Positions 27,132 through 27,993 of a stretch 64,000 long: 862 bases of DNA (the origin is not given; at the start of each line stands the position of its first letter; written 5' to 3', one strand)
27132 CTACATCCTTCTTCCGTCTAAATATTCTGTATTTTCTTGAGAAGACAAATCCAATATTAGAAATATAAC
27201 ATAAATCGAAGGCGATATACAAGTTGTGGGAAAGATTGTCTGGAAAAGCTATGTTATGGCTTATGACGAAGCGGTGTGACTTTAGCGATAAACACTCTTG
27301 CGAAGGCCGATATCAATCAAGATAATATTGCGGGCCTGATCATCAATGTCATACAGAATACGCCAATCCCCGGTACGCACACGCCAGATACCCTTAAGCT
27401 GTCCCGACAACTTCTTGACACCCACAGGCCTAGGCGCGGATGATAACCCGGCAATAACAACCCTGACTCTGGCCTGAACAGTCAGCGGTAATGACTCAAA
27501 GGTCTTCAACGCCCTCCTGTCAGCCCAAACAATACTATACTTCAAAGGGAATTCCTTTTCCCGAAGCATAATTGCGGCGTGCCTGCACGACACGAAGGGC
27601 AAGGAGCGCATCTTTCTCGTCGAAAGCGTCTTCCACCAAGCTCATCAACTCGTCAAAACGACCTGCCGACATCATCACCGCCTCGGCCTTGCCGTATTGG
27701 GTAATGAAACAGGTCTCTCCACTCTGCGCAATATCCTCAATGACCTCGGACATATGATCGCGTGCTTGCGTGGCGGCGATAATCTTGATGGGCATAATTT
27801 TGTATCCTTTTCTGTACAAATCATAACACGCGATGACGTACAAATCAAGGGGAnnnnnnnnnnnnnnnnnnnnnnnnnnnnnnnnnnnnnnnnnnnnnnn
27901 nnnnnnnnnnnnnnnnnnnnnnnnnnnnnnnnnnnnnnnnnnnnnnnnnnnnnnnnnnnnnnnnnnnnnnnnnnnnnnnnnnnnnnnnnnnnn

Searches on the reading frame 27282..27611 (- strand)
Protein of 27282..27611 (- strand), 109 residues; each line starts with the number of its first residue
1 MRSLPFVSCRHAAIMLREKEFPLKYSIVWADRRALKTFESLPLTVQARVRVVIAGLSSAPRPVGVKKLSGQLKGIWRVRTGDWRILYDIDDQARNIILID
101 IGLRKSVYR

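Call 7: search_protein_families(library=pfam, proteins=[window:27282-27611:-], max_evalue=0.01)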
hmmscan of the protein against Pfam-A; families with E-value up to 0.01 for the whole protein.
window:27282-27611:- (109 aa): 1 family
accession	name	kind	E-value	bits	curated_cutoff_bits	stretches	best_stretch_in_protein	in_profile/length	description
PF05016.21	ParE_toxin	-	2.4e-05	25.3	23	1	46-106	29-87/89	ParE toxin of type II toxin-antitoxin system, parDE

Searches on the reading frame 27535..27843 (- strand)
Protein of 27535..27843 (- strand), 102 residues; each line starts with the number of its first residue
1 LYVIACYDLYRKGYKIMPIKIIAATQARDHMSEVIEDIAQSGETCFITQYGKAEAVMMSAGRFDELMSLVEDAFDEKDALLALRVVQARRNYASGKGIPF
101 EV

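Call 7: search_protein_families(library=pfam, proteins=[window:27535-27843:-], max_evalue=0.01)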
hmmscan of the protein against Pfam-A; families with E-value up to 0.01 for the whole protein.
window:27535-27843:- (102 aa): 1 family
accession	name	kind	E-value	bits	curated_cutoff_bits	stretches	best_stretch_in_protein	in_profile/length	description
PF02604.26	PhdYeFM_antitox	-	1e-07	32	29.8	1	20-68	2-50/74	Antitoxin Phd_YefM, type II toxin-antitoxin system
